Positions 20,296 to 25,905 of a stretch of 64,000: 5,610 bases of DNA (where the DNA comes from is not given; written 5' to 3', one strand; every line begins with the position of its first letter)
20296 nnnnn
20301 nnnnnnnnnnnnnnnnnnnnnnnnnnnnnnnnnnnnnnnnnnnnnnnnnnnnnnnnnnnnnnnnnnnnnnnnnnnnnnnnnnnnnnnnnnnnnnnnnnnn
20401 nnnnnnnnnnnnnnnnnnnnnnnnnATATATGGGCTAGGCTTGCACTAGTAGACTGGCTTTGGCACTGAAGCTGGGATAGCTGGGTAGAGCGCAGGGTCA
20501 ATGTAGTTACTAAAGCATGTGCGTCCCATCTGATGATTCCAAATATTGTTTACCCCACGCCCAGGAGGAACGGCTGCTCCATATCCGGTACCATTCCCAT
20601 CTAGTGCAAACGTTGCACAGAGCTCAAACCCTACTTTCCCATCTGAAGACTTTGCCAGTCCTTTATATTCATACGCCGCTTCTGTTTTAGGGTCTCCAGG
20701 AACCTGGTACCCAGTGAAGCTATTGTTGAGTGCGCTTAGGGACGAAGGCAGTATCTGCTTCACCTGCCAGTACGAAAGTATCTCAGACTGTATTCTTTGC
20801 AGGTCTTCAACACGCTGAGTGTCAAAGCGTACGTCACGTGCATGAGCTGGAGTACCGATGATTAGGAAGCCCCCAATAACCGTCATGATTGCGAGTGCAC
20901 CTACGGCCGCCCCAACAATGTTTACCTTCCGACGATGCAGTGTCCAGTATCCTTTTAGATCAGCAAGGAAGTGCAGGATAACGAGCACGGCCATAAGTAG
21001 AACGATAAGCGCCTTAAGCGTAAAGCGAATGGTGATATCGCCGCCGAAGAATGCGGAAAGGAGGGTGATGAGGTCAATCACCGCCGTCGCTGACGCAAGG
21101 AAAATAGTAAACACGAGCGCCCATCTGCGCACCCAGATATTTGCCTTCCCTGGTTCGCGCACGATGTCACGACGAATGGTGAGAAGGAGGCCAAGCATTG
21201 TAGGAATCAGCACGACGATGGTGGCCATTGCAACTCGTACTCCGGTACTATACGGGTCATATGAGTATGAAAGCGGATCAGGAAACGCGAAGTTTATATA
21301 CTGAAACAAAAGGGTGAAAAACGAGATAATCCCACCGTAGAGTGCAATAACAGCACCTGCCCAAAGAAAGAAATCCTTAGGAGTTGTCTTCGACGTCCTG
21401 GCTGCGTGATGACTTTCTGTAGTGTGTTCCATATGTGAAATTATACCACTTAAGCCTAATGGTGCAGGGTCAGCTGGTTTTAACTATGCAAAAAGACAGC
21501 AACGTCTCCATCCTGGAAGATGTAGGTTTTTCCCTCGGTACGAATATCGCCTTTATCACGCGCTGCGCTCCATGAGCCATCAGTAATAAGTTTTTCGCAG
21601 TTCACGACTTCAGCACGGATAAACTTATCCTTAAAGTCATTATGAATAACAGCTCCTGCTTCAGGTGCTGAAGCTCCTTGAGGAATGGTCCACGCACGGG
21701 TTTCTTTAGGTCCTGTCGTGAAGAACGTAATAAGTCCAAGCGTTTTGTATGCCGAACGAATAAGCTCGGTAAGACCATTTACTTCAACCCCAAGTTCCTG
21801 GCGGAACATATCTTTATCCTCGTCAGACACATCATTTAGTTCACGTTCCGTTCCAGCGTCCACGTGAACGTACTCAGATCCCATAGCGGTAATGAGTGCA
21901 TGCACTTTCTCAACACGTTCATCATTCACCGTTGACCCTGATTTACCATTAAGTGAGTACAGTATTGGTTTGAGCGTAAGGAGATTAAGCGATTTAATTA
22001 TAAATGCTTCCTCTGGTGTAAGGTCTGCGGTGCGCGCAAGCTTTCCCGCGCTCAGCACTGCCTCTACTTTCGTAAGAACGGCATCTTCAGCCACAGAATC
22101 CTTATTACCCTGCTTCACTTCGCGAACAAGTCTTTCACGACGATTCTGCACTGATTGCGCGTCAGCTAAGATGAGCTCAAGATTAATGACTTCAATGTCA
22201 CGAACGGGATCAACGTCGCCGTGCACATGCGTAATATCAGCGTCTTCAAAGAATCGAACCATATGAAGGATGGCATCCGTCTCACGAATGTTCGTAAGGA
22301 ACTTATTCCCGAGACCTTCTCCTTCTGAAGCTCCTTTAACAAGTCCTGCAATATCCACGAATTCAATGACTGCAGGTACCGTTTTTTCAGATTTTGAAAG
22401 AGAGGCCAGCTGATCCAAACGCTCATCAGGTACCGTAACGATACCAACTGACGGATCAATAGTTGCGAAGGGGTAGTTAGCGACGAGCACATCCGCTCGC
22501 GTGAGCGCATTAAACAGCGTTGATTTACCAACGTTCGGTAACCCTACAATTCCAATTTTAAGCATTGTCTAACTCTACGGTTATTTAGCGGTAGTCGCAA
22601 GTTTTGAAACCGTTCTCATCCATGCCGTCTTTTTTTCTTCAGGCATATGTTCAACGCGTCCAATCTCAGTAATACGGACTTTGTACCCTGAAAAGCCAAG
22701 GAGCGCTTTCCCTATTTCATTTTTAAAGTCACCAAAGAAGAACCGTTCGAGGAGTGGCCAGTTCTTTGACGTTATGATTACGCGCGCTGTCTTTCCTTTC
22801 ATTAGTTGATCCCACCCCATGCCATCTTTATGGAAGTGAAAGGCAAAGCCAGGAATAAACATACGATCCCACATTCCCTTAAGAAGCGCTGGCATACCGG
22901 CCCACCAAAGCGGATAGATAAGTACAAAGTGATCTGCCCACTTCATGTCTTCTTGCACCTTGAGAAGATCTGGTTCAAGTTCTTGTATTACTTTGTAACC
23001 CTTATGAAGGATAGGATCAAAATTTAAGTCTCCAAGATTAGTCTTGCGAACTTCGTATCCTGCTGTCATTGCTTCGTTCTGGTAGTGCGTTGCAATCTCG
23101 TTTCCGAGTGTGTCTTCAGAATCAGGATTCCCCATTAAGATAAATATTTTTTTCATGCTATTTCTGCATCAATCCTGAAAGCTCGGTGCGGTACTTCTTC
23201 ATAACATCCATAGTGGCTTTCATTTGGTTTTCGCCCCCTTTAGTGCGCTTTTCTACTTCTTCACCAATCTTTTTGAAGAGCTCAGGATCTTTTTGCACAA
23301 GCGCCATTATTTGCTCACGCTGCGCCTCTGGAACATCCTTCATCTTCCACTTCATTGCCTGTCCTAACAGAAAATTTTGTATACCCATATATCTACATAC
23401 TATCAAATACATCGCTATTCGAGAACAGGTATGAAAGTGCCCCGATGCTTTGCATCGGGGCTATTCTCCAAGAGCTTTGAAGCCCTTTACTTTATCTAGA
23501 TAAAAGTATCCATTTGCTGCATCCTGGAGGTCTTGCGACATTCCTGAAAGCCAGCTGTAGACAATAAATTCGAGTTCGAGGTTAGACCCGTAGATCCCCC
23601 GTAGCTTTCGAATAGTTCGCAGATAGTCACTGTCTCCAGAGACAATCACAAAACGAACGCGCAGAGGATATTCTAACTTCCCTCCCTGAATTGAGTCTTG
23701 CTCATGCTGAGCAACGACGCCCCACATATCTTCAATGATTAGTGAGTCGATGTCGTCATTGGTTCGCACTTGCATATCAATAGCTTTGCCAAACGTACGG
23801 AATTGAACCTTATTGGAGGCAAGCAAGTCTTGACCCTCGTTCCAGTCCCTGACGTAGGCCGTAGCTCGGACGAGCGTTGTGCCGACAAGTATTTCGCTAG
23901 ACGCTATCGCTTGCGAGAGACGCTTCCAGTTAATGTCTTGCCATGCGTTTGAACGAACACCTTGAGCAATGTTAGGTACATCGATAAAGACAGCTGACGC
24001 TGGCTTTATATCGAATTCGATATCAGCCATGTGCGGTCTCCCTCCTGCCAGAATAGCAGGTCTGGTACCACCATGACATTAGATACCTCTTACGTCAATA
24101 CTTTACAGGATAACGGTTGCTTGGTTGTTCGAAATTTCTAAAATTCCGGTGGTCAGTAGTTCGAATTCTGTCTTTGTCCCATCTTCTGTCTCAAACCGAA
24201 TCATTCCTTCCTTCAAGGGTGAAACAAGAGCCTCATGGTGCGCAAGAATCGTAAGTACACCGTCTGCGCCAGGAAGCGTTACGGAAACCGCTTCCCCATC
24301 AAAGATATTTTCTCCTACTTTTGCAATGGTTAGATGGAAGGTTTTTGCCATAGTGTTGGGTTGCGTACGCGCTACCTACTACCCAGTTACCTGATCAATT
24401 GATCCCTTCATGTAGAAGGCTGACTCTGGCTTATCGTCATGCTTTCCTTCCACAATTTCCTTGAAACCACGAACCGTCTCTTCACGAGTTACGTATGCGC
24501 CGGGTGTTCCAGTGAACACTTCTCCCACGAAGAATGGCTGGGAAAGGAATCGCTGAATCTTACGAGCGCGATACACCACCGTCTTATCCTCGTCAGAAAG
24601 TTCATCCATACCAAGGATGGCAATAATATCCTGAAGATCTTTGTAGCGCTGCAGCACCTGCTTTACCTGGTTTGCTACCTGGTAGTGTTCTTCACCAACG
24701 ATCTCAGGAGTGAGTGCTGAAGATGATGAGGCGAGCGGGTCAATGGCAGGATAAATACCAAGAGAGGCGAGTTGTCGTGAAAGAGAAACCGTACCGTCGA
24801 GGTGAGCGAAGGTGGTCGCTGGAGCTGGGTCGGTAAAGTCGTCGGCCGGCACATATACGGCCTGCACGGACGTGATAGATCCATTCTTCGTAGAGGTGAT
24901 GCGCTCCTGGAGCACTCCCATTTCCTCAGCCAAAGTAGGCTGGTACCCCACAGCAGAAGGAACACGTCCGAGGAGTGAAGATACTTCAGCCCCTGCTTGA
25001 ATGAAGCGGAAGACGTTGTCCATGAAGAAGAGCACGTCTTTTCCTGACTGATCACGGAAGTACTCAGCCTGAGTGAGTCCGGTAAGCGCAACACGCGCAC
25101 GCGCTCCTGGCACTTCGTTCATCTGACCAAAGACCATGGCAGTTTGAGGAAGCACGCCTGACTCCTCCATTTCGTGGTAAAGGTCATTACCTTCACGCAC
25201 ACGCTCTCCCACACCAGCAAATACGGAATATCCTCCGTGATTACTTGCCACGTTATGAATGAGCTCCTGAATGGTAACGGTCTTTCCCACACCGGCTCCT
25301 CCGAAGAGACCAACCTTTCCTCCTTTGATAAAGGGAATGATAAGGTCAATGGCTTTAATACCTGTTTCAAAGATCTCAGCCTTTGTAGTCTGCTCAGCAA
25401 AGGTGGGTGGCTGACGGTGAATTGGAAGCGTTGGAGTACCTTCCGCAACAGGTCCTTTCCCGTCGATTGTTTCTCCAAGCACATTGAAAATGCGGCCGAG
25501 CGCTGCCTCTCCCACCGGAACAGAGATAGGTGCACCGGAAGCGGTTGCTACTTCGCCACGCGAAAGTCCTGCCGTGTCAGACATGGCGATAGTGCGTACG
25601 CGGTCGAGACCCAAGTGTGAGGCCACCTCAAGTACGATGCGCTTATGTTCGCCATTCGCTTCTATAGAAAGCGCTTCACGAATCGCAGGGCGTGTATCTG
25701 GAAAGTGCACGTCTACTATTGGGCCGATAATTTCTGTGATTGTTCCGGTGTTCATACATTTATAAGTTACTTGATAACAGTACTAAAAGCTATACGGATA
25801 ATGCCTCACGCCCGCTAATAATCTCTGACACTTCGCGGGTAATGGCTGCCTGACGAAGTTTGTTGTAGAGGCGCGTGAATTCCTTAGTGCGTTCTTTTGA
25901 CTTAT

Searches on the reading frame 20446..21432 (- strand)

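Call 58: search_protein_families(library=pfam, proteins=[window:20446-21432:-], max_evalue=0.00001)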
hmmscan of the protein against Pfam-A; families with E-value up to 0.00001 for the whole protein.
window:20446-21432:- (328 aa): 1 family
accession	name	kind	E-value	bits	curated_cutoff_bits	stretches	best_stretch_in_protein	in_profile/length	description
PF18920.5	DUF5671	-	3.6e-14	53.2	28.4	1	21-153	2-130/132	Domain of unknown function (DUF5671)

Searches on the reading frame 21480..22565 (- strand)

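Call 58: search_protein_families(library=pfam, proteins=[window:21480-22565:-], max_evalue=0.00001)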
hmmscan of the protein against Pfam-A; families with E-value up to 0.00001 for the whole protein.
window:21480-22565:- (361 aa): 3 families
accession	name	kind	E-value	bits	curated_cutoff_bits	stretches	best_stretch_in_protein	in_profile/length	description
PF06071.19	YchF-GTPase_C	-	3.8e-31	107.5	27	1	278-359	1-82/84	Protein of unknown function (DUF933)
PF01926.29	MMR_HSR1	-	8.7e-24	84.3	21.9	1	3-113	1-91/113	50S ribosome-binding GTPase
PF02421.24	FeoB_N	-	1.1e-09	38.5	27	1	3-48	2-47/156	Ferrous iron transport protein B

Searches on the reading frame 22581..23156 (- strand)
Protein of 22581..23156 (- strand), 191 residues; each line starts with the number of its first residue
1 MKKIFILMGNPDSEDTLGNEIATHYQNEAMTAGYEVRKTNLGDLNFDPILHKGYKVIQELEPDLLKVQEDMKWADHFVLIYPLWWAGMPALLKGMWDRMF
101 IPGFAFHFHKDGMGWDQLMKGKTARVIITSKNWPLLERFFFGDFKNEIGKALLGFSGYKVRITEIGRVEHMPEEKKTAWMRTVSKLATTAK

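Call 58: search_protein_families(library=pfam, proteins=[window:22581-23156:-], max_evalue=0.00001)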
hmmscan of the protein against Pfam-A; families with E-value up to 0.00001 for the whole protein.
window:22581-23156:- (191 aa): 2 families
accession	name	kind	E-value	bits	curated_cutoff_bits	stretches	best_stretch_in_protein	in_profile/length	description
PF02525.22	Flavodoxin_2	-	8e-28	97.9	27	1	2-133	1-137/198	Flavodoxin-like fold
PF03358.20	FMN_red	-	2.5e-12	47.1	24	1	3-101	2-98/152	NADPH-dependent FMN reductase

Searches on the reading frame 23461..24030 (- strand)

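Call 58: search_protein_families(library=pfam, proteins=[window:23461-24030:-], max_evalue=0.00001)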
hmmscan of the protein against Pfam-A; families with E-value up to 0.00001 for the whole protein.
window:23461-24030:- (189 aa): 1 family
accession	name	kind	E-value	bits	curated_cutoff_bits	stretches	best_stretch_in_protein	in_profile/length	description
PF01936.24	NYN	-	1.3e-10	42.4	24.2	0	13-112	3-95/145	NYN domain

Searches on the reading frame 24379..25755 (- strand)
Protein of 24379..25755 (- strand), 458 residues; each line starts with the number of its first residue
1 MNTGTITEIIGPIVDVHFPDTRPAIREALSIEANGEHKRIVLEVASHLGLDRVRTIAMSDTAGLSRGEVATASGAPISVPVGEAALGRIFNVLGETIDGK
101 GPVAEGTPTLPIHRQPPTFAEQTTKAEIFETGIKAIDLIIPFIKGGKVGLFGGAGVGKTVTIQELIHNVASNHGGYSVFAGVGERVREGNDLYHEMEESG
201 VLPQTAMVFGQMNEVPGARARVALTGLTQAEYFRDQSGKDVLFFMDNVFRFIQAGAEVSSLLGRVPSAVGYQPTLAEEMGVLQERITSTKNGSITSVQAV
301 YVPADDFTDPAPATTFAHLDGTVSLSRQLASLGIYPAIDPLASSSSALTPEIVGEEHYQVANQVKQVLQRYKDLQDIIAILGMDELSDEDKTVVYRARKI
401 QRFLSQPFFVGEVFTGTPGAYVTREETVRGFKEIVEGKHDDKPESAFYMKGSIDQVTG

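Call 58: search_protein_families(library=pfam, proteins=[window:24379-25755:-], max_evalue=0.00001)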
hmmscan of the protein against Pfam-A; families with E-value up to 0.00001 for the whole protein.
window:24379-25755:- (458 aa): 3 families
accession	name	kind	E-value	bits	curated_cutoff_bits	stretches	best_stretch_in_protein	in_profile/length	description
PF00006.31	ATP-synt_ab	-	9.5e-73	244.8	29.5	1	132-345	1-213/213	ATP synthase alpha/beta family, nucleotide-binding domain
PF22919.1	ATP-synt_VA_C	-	4.6e-19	68.8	24.7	1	349-437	4-95/101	C-terminal domain of V and A type ATP synthase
PF02874.29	ATP-synt_ab_N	-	3.5e-13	50.3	20.9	1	6-71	1-66/69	ATP synthase alpha/beta family, beta-barrel domain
